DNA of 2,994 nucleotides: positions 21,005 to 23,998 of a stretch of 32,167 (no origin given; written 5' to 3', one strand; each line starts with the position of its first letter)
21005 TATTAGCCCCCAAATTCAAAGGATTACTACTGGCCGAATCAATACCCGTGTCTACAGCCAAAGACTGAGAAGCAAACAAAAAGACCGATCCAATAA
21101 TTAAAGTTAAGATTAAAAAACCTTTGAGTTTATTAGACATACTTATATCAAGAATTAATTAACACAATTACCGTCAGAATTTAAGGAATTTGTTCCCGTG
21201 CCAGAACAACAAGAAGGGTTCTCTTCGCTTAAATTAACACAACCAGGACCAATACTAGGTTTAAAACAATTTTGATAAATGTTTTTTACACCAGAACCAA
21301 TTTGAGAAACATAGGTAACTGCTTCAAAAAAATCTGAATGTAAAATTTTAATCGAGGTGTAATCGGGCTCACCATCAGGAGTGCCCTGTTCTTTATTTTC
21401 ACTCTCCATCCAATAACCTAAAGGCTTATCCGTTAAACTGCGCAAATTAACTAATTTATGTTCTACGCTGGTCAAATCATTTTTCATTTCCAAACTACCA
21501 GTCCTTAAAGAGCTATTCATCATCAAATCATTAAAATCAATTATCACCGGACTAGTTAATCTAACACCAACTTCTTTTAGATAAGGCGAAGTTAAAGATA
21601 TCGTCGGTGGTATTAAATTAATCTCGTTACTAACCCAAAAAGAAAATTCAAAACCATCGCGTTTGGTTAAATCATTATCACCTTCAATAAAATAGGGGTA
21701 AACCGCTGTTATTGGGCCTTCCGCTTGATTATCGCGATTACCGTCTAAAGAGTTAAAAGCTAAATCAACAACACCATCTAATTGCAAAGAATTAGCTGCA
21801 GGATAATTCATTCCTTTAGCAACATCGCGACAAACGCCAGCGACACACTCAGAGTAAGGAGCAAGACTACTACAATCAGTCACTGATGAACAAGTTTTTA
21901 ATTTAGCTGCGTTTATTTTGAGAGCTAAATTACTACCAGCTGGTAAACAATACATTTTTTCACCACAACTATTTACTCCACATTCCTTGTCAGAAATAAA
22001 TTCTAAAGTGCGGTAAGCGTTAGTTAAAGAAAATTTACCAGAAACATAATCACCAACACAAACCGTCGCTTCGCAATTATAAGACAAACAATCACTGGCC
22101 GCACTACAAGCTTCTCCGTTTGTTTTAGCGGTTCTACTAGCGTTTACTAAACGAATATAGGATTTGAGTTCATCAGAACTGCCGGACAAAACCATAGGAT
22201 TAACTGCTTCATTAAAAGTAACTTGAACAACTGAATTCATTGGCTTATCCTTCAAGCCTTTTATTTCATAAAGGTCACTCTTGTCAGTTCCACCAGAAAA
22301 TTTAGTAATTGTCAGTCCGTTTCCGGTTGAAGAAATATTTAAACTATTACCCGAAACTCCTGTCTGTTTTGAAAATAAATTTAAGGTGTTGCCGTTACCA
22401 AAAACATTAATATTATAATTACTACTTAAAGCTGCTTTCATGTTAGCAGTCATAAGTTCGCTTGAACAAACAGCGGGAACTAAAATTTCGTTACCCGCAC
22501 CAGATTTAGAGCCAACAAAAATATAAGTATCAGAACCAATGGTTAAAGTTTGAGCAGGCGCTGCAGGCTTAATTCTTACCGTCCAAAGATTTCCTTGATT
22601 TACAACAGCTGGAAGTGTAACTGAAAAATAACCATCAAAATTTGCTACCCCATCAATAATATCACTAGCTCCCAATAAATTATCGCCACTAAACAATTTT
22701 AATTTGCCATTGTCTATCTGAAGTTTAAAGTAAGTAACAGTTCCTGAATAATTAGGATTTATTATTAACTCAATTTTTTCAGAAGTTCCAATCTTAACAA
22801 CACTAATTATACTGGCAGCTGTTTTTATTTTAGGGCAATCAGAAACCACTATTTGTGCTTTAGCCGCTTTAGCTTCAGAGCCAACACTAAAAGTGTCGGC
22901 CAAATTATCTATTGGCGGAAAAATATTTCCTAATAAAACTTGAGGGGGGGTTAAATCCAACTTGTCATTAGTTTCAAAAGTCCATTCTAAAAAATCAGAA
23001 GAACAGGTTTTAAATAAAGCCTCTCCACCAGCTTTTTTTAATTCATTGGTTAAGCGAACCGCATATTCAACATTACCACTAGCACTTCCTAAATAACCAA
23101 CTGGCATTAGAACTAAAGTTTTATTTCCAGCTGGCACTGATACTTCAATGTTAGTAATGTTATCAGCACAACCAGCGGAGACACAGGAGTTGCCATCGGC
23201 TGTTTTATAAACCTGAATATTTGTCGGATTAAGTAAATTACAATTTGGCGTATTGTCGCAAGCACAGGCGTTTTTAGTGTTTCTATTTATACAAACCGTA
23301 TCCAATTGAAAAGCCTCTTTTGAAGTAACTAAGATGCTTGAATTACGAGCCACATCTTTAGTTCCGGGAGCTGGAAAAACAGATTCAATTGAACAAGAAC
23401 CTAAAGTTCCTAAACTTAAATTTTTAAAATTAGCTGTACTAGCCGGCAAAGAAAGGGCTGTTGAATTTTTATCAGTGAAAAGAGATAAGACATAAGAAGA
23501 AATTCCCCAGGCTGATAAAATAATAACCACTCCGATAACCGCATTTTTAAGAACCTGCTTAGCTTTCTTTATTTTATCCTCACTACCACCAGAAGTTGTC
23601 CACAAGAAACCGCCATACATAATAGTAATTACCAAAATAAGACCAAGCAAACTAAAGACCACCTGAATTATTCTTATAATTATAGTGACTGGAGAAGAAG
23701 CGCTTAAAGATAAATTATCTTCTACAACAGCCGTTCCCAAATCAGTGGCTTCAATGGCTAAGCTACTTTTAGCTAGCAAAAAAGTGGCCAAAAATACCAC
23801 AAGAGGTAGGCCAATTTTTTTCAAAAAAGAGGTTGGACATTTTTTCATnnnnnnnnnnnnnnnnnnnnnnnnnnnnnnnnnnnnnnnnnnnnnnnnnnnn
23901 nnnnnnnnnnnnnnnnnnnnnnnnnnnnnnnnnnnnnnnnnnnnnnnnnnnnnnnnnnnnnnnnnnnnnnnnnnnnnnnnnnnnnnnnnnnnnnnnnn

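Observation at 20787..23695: VirB2/TrbC-like 'T4SS pilin' hairpin used as the N-terminal module of two giant ectodomain proteins, with no T4SS machinery nearby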

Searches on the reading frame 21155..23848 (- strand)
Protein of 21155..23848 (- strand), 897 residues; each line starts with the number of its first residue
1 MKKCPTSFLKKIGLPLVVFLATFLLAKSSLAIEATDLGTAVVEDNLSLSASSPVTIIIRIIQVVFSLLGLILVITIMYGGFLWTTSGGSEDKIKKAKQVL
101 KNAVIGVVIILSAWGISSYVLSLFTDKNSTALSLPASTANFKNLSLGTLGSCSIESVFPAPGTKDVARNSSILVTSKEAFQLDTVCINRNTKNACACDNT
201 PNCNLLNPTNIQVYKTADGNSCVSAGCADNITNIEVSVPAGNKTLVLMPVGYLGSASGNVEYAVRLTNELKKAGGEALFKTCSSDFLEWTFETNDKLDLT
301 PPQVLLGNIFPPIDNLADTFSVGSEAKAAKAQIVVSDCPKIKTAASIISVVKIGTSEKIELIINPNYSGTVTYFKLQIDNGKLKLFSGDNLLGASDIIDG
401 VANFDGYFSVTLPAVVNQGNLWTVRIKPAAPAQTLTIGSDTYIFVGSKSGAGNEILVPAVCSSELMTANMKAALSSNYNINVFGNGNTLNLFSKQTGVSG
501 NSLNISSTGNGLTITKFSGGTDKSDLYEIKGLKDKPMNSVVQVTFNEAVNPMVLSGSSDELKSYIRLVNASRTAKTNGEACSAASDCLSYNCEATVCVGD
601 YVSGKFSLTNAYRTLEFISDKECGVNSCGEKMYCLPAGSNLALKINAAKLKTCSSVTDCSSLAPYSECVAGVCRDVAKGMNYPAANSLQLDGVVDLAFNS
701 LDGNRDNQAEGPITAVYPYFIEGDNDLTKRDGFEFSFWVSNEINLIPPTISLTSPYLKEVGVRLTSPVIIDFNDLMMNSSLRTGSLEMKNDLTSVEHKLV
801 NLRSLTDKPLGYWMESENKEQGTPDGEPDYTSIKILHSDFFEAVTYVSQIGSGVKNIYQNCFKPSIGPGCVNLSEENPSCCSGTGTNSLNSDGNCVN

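Call 6: search_protein_families(library=pfam, proteins=[window:21155-23848:-], max_evalue=0.1)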
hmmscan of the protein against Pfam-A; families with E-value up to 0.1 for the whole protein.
window:21155-23848:- (897 aa): 2 families
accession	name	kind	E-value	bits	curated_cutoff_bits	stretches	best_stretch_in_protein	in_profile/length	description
PF18895.5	T4SS_pilin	-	5e-13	49.4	26.6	1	51-120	3-71/71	Type IV secretion system pilin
PF13205.12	Big_5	-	1.6e-06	29.2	23.6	0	153-206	6-47/105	Bacterial Ig-like domain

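Call 23: find_encoding_contigs(protein=window:21155-23848:-, flank=10000)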
Protein window:21155-23848:- (897 aa): no gene with exactly this product is on record in the collection.

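Call 26: find_homologous_proteins(query=window:21155-23476:-, max_evalue=0.001)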
Query window:21155-23476:- (773 aa): 128 proteins with E <= 0.001 among 8000 candidates; the best 120 are listed.
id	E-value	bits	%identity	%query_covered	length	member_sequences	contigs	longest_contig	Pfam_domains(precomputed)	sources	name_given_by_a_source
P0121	0.0e+0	1729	100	100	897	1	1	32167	PF18895.6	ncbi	-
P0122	0.0e+0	1257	72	98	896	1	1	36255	PF13205.13,PF18895.6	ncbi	-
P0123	0.0e+0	1235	71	98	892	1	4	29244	PF13205.13,PF18895.6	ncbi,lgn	-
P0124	0.0e+0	1228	68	99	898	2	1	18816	PF13205.13,PF18895.6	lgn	-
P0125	0.0e+0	1224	70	98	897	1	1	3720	PF13205.13,PF18895.6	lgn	-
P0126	0.0e+0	1219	69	99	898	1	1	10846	PF13205.13,PF18895.6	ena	-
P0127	0.0e+0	1218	70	98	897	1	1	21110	PF13205.13,PF18895.6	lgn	-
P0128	0.0e+0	1216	70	99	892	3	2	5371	PF13205.13,PF18895.6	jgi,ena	-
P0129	0.0e+0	1216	69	99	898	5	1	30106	PF13205.13,PF18895.6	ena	-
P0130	0.0e+0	1215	70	98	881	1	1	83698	PF13205.13,PF18895.6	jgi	jgi:Type IV secretion system pilin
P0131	0.0e+0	1214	69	98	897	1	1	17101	PF13205.13,PF18895.6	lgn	-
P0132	0.0e+0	1163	68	98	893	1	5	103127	PF18895.6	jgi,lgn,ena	-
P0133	0.0e+0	1163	67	98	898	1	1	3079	PF13205.13,PF18895.6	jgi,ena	-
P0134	0.0e+0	1155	65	99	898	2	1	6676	PF13205.13,PF18895.6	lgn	-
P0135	0.0e+0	1153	66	98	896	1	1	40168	PF13205.13,PF18895.6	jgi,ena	-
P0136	0.0e+0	1151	66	100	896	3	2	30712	PF13205.13,PF18895.6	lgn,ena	-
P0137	0.0e+0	1145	66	98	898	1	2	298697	PF13205.13,PF18895.6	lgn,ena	-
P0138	0.0e+0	1135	65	99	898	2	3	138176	PF18895.6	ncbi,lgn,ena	-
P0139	0.0e+0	1134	64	98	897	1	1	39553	PF13205.13,PF18895.6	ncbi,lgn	ncbi:MAG: hypothetical protein WCK59_04790 [Candidatus Falkowbacteria bacterium]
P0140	0.0e+0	1130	66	98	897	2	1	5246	PF13205.13,PF18895.6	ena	-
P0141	0.0e+0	1127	64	98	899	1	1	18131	PF13205.13,PF18895.6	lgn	-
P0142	0.0e+0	1124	65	98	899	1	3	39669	PF13205.13,PF18895.6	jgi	jgi:hypothetical protein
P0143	0.0e+0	1123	64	99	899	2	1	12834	PF13205.13,PF18895.6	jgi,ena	-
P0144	0.0e+0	1117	65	98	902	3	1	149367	PF13205.13,PF18895.6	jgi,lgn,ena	-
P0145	0.0e+0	1115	64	98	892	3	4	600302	PF18895.6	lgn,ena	-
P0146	0.0e+0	1103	62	97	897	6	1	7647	PF13205.13,PF18895.6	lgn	-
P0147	0.0e+0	1087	62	98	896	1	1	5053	PF13205.13,PF18895.6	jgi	jgi:hypothetical protein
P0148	0.0e+0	1087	62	99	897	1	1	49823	PF13205.13,PF18895.6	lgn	-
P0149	0.0e+0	1082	63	98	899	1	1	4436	PF13205.13,PF18895.6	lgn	-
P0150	0.0e+0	1051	62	98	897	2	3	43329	PF13205.13,PF18895.6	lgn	-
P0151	0.0e+0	1049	61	98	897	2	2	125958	PF13205.13,PF18895.6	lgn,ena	-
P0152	0.0e+0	1023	60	100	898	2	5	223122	PF18895.6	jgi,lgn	jgi:hypothetical protein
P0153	1.1e-287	975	57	98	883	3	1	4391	PF18895.6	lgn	-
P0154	6.7e-283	959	56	97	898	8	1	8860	PF18895.6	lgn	-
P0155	4.7e-280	949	55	99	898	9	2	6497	PF13205.13,PF18895.6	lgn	-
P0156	1.8e-278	944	56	98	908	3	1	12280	PF13205.13,PF18895.6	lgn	-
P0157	7.4e-277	939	55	98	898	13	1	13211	PF18895.6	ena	-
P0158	5.0e-276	936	56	98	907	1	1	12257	PF13205.13,PF18895.6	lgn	-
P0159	8.0e-274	929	55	98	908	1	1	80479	PF13205.13,PF18895.6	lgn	-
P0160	5.4e-273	926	54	100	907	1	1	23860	PF13205.13,PF18895.6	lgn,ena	-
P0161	3.7e-270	917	54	99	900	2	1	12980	PF13205.13,PF18895.6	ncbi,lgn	ncbi:MAG: pilin [Patescibacteria group bacterium]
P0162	2.7e-268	910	55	98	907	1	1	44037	PF13205.13,PF18895.6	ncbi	-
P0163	7.7e-204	697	45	99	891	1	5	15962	PF13205.13,PF18895.6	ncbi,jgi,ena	jgi:hypothetical protein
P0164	1.2e-202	693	45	96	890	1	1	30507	PF13205.13,PF18895.6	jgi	-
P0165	1.8e-196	673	46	98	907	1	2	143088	PF13205.13,PF18895.6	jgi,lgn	jgi:hypothetical protein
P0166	2.9e-196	672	44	97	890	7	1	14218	PF13205.13,PF18895.6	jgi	-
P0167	3.9e-196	672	44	98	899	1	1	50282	PF13205.13,PF18895.6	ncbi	-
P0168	3.0e-195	669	44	97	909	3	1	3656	PF13205.13,PF18895.6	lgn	-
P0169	8.3e-195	668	45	98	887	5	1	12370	PF13205.13,PF18895.6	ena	-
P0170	8.7e-194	664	43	97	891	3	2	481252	PF13205.13,PF18895.6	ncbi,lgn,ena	-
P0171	3.0e-192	659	44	97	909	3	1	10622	PF13205.13,PF18895.6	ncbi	-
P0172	4.3e-192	659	43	98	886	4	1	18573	PF13205.13,PF18895.6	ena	-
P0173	3.6e-190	652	44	98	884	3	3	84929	PF13205.13,PF18895.6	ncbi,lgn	-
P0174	4.1e-190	652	43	97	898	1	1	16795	PF13205.13,PF18895.6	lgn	-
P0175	6.4e-190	651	44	97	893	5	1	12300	PF13205.13,PF18895.6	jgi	-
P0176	7.9e-190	651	43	97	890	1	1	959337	PF13205.13,PF18895.6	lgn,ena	-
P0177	8.5e-190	651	44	98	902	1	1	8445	PF13205.13,PF18895.6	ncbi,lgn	-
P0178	9.5e-190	651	43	98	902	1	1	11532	PF13205.13,PF18895.6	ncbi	-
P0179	1.4e-189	650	44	99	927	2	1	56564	PF13205.13,PF18895.6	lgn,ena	-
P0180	1.7e-188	647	43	97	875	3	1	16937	PF13205.13,PF18895.6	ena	-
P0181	2.6e-188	646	44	97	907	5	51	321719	PF13205.13,PF18895.6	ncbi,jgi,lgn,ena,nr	ncbi:Ig-like domain-containing protein [Candidatus Falkowbacteria bacterium]|jgi:hypothetical protei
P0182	5.7e-188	645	43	98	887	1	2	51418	PF13205.13,PF18895.6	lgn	-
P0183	1.7e-187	643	44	98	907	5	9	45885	PF13205.13,PF18895.6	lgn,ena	-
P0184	2.0e-187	643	43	98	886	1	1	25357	PF13205.13,PF18895.6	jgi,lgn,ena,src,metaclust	metaclust:\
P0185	2.2e-187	643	43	98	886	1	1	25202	PF13205.13,PF18895.6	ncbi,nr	ncbi:MAG TPA: pilin [Candidatus Saccharimonadales bacterium]|nr:pilin [Candidatus Saccharimonadales 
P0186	8.7e-187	641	44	97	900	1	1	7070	PF13205.13,PF18895.6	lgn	-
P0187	1.8e-186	640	42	97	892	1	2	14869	PF13205.13,PF18895.6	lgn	-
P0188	3.9e-186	639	42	98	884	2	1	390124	PF13205.13,PF18895.6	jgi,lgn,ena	-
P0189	6.4e-186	638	43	97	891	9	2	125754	PF13205.13,PF18895.6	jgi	jgi:hypothetical protein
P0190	1.1e-185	637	43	98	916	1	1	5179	PF13205.13,PF18895.6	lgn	-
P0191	1.2e-185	637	43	99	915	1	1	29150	PF13205.13,PF18895.6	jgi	-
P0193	2.6e-185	636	42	98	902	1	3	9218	PF13205.13,PF18895.6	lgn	-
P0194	9.9e-185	634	44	97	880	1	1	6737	PF13205.13,PF18895.6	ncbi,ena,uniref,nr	ncbi:hypothetical protein CVU83_03385 [Candidatus Falkowbacteria bacterium HGW-Falkowbacteria-2]|uni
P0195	2.7e-184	633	42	100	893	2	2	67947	PF13205.13,PF18895.6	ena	-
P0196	1.0e-183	631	41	97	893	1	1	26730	PF13205.13,PF18895.6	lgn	-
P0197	1.0e-183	631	43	98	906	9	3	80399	PF13205.13,PF18895.6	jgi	-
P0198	1.5e-183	630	42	98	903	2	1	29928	PF13205.13,PF18895.6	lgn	-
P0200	1.2e-182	627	43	98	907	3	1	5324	PF13205.13,PF18895.6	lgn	-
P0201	1.9e-182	627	42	97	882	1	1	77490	PF13205.13,PF18895.6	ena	-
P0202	3.3e-182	626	43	98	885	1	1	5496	PF13205.13,PF18895.6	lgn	-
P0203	1.6e-181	624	42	99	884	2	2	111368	PF13205.13,PF18895.6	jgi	-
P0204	2.0e-181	623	41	98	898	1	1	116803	PF13205.13,PF18895.6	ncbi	-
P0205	9.4e-181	621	42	97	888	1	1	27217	PF13205.13,PF18895.6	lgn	-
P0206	2.0e-179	617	41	98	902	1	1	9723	PF13205.13,PF18895.6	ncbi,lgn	-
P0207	3.0e-178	613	41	97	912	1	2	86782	PF13205.13,PF18895.6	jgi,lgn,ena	-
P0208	3.3e-177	609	42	96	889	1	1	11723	PF13205.13,PF18895.6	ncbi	-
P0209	6.0e-177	608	41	97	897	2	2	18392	PF13205.13,PF18895.6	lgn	-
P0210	1.8e-176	607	40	97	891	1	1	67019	PF13205.13,PF18895.6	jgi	jgi:hypothetical protein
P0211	8.6e-176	605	42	97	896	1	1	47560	PF13205.13,PF18895.6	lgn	-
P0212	1.3e-172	594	41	70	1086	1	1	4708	PF09603.16,PF13205.13,PF18895.6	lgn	-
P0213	1.3e-172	594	42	98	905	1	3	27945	PF13205.13,PF18895.6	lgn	-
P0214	1.6e-171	591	41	97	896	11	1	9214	PF13205.13,PF18895.6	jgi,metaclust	metaclust:\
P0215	1.1e-170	588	41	98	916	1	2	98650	PF13205.13,PF18895.6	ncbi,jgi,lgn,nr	ncbi:MAG: Ig-like domain-containing protein [Patescibacteria group bacterium]|jgi:hypothetical prote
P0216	8.9e-170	585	41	98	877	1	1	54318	PF13205.13,PF18895.6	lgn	-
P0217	2.4e-169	583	41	98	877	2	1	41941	PF13205.13,PF18895.6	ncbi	-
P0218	2.0e-167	577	40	97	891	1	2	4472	PF13205.13,PF18895.6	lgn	-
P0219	4.8e-167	576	43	87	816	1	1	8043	PF13205.13,PF18895.6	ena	-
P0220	5.0e-167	576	41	97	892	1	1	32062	PF13205.13,PF18895.6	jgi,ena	-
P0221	2.2e-165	570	40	96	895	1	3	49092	PF13205.13,PF18895.6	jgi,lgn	-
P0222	5.8e-164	566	41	97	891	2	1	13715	PF13205.13,PF18895.6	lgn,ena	-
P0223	7.2e-159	549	40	97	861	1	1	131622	PF13205.13,PF18895.6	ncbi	-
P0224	2.4e-156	540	39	73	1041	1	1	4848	PF13205.13,PF18895.6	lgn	-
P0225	2.0e-153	531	40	95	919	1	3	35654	PF13205.13,PF18895.6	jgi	jgi:hypothetical protein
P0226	1.5e-148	515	39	96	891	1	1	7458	PF13205.13,PF18895.6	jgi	jgi:hypothetical protein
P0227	7.2e-141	489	36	96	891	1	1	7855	PF13205.13,PF18895.6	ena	-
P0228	1.5e-137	478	37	96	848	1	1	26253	PF13205.13,PF18895.6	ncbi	-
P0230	7.5e-137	476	38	96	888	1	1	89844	PF13205.13,PF18895.6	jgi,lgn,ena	-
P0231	7.7e-132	459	37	96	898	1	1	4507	PF13205.13,PF18895.6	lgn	-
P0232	1.4e-130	455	36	96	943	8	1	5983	PF13205.13,PF18895.6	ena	-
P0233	2.8e-130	454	37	97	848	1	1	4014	PF13205.13,PF18895.6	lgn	-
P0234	3.1e-130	454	38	97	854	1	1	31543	PF13205.13,PF18895.6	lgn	-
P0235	5.4e-129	450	65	41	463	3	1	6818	PF18895.6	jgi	-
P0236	3.8e-123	431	36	96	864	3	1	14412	PF13205.13,PF18895.6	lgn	-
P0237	2.5e-114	401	35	96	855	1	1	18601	PF13205.13,PF18895.6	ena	-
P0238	3.4e-113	398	36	97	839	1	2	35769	PF13205.13,PF18895.6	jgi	jgi:hypothetical protein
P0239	9.9e-113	396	36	97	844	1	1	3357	PF13205.13,PF18895.6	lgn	-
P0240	1.3e-111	392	35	93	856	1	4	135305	PF13205.13,PF18895.6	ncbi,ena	-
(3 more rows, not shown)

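Call 27: find_encoding_contigs(protein=P0176, flank=10000, max_places=2)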
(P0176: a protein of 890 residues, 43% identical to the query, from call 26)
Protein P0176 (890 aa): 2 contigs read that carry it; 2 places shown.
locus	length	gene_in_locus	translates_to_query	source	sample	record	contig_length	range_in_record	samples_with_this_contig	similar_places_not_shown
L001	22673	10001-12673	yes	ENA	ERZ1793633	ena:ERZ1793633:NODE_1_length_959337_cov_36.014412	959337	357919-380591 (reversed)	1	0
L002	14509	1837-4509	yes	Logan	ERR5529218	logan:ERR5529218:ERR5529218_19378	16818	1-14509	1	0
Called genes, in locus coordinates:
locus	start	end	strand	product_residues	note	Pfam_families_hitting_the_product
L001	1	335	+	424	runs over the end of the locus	PF00675:Peptidase_M16, PF05193:Peptidase_M16_C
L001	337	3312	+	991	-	-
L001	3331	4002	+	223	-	PF02698:DUF218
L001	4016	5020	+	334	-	PF01078:Mg_chelatase (faint), PF05496:RuvB_N, PF00004:AAA, PF07728:AAA_5, PF17864:AAA_lid_4, PF05491:WHD_RuvB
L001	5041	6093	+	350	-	PF02547:Queuosine_synth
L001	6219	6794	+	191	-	PF10502:Peptidase_S26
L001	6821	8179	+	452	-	PF13393:tRNA-synt_His, PF00587:tRNA-synt_2b, PF03129:HGTP_anticodon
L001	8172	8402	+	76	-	-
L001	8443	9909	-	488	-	PF13328:HD_4, PF01966:HD, PF04607:RelA_SpoT, PF02824:TGS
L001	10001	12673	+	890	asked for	PF18895:T4SS_pilin, PF13205:Big_5 (faint)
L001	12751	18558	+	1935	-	PF18895:T4SS_pilin, PF01833:TIG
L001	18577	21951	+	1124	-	-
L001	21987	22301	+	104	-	-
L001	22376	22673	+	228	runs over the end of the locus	PF18884:TSP3_bac (weak)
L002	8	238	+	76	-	-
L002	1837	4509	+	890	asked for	PF18895:T4SS_pilin, PF13205:Big_5 (faint)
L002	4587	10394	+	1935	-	PF18895:T4SS_pilin, PF01833:TIG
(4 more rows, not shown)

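Call 30: find_encoding_contigs(protein=P0145, flank=10000, max_places=1)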
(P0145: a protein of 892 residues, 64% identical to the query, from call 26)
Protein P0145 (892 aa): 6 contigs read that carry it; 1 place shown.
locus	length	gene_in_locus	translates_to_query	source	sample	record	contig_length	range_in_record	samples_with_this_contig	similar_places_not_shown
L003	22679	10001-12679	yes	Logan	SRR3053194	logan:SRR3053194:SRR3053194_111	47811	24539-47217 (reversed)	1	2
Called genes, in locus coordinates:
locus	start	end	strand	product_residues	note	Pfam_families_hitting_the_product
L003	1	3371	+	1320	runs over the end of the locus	?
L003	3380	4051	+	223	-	PF02698:DUF218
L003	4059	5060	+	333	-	PF05496:RuvB_N, PF20720:nSTAND3 (faint), PF00004:AAA, PF07728:AAA_5, PF17864:AAA_lid_4, PF05491:WHD_RuvB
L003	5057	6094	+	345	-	PF02547:Queuosine_synth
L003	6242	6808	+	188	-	PF10502:Peptidase_S26, PF00717:Peptidase_S24 (weak)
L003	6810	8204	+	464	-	PF13393:tRNA-synt_His, PF00587:tRNA-synt_2b, PF03129:HGTP_anticodon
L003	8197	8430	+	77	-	-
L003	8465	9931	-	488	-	PF13328:HD_4, PF01966:HD, PF04607:RelA_SpoT, PF02824:TGS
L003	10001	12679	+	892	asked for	PF18895:T4SS_pilin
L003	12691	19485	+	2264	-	PF18895:T4SS_pilin, PF01833:TIG, PF13205:Big_5 (weak), PF00041:fn3 (weak)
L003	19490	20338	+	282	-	PF18884:TSP3_bac (faint)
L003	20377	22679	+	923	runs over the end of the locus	-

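Call 31: find_encoding_contigs(protein=P0240, flank=10000, max_places=1)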
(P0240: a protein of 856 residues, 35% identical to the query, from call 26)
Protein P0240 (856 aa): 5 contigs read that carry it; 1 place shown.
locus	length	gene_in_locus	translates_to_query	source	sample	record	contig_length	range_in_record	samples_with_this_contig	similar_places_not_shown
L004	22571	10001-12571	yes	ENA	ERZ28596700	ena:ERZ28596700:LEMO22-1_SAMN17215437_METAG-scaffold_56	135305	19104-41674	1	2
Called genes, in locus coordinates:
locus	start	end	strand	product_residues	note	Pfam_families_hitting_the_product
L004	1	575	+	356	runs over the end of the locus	PF01594:AI-2E_transport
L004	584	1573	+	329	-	PF00579:tRNA-synt_1b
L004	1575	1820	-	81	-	PF07927:HicA_toxin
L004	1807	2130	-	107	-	-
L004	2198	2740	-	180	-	PF01195:Pept_tRNA_hydro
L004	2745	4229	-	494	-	PF00005:ABC_tran (faint), PF01926:MMR_HSR1, PF02421:FeoB_N, PF00071:Ras (weak), PF01926:MMR_HSR1, PF02421:FeoB_N, PF00009:GTP_EFTU, PF14714:KH_dom-like, +5 more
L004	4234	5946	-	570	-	PF03816:LytR_cpsA_psr, PF13399:LytR_C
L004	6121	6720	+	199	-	PF10502:Peptidase_S26, PF00717:Peptidase_S24 (weak)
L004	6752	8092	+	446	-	PF13393:tRNA-synt_His, PF00587:tRNA-synt_2b, PF03129:HGTP_anticodon (weak)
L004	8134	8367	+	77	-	-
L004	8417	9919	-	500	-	PF13328:HD_4, PF01966:HD, PF04607:RelA_SpoT, PF02824:TGS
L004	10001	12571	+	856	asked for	PF18895:T4SS_pilin (weak), PF13205:Big_5 (faint)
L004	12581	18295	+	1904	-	PF18895:T4SS_pilin (weak), PF13205:Big_5 (weak), PF01833:TIG, PF00041:fn3 (faint)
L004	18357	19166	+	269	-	PF18884:TSP3_bac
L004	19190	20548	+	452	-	PF18884:TSP3_bac (weak)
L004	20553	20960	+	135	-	PF02130:YbeY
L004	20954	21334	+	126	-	PF01219:DAGK_prokar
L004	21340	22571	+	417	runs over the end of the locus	PF11104:PilM_2 (faint), PF02491:SHS2_FTSA, PF06723:MreB_Mbl, PF14450:FtsA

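Call 55: search_protein_families(library=ncbifam, proteins=[window:21155-23848:-], max_evalue=0.01)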
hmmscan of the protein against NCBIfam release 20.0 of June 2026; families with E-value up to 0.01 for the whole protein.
window:21155-23848:- (897 aa): 1 family
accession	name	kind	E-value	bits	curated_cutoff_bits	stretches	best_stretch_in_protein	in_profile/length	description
NF045849.1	ICE_MMCAP2_0565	equivalog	3.8e-07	29.7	40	1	54-122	10-78/80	Mbov_0395 family pilin-like conjugal transfer protein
